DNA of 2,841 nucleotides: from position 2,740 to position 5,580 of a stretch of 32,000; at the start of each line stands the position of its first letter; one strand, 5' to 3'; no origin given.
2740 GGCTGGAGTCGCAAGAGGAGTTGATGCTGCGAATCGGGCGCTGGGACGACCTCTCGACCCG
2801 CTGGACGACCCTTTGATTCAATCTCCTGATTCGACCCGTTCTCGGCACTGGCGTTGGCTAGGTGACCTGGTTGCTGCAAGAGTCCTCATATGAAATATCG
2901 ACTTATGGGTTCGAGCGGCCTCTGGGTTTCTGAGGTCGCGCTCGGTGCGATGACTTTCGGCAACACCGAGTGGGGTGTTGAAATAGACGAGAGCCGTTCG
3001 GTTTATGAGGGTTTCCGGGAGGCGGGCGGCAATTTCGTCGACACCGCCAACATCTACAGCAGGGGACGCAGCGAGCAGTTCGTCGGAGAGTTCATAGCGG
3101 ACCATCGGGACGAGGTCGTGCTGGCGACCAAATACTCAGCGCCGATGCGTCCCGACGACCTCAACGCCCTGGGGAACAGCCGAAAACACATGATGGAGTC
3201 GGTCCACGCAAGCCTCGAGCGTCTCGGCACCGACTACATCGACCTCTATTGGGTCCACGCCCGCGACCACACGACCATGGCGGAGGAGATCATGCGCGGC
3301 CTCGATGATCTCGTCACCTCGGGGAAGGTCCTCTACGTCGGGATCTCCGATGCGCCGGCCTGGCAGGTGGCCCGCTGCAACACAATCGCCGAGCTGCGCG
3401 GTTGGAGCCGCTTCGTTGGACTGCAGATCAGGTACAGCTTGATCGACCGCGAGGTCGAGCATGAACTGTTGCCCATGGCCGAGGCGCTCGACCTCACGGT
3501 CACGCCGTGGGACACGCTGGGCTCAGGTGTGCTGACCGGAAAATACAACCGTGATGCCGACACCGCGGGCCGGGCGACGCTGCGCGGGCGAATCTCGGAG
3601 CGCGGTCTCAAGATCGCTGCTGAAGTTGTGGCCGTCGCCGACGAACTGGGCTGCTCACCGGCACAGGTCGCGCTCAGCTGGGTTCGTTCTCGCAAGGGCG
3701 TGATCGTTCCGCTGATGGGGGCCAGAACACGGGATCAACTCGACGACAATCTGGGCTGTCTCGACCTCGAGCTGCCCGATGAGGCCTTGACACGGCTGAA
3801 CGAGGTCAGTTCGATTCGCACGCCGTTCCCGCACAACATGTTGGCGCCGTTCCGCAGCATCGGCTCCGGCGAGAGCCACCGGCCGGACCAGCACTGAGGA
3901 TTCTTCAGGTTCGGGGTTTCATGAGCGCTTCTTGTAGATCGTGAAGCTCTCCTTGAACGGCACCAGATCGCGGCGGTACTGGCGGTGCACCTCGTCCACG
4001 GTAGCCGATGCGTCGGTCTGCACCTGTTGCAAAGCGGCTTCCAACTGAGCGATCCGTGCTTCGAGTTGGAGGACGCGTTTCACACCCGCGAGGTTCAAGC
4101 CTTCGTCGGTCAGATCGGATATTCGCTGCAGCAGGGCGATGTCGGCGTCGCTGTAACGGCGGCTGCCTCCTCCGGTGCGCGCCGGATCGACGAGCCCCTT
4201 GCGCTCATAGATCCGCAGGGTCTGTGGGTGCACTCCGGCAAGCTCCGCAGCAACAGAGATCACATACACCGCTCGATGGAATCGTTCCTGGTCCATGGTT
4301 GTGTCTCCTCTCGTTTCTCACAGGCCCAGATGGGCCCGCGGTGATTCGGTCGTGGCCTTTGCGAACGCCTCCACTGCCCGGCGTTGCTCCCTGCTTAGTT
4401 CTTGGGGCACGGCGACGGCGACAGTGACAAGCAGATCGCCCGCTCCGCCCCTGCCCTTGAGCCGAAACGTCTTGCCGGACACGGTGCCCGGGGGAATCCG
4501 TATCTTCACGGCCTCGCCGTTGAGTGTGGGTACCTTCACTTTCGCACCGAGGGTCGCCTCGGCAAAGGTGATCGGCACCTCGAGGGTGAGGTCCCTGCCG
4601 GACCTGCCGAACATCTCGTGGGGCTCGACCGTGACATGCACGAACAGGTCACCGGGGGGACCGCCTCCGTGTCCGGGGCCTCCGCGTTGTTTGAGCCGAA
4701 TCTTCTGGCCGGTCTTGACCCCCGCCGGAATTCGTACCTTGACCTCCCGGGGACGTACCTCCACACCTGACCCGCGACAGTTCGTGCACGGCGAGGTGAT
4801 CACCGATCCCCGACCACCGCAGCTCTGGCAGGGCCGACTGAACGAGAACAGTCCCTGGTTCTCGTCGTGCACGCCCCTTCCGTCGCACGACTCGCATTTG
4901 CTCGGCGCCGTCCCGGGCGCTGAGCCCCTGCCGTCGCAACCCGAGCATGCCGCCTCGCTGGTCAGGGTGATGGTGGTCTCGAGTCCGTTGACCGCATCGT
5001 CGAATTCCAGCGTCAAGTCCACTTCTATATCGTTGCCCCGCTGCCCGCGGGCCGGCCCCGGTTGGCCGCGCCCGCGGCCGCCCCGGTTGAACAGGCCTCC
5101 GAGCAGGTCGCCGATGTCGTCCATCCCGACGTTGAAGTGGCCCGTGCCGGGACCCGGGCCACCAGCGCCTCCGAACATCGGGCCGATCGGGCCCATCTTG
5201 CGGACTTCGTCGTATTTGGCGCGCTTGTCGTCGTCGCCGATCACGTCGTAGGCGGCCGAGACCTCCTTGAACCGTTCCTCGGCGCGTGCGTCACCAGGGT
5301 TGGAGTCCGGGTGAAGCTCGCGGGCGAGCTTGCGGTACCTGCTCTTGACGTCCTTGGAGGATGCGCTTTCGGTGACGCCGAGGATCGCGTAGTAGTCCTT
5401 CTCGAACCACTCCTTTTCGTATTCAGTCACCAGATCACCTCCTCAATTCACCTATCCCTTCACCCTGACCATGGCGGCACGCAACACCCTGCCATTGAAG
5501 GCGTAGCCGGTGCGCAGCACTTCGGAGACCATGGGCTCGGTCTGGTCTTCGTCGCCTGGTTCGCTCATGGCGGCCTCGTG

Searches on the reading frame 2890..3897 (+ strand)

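Call 54: search_protein_families(library=pfam, proteins=[window:2890-3897:+], max_evalue=0.0001)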
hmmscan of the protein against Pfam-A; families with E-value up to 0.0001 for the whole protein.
window:2890-3897:+ (335 aa): 1 family
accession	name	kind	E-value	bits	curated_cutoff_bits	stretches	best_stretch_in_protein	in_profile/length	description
PF00248.27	Aldo_ket_red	-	1.2e-70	238.3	24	1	16-306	2-289/291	Aldo/keto reductase family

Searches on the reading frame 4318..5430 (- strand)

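Call 54: search_protein_families(library=pfam, proteins=[window:4318-5430:-], max_evalue=0.0001)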
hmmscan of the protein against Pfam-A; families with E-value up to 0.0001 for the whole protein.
window:4318-5430:- (370 aa): 3 families
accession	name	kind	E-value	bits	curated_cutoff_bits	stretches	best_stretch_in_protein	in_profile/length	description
PF01556.23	DnaJ_C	-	3.8e-41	141.1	26.6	1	135-342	1-152/152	DnaJ C terminal domain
PF00226.36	DnaJ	-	2.8e-24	85.4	27.8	1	12-74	1-63/63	DnaJ domain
PF00684.25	DnaJ_CXXCXGXG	-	3.5e-13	50.1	32.7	1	162-222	1-65/65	DnaJ central domain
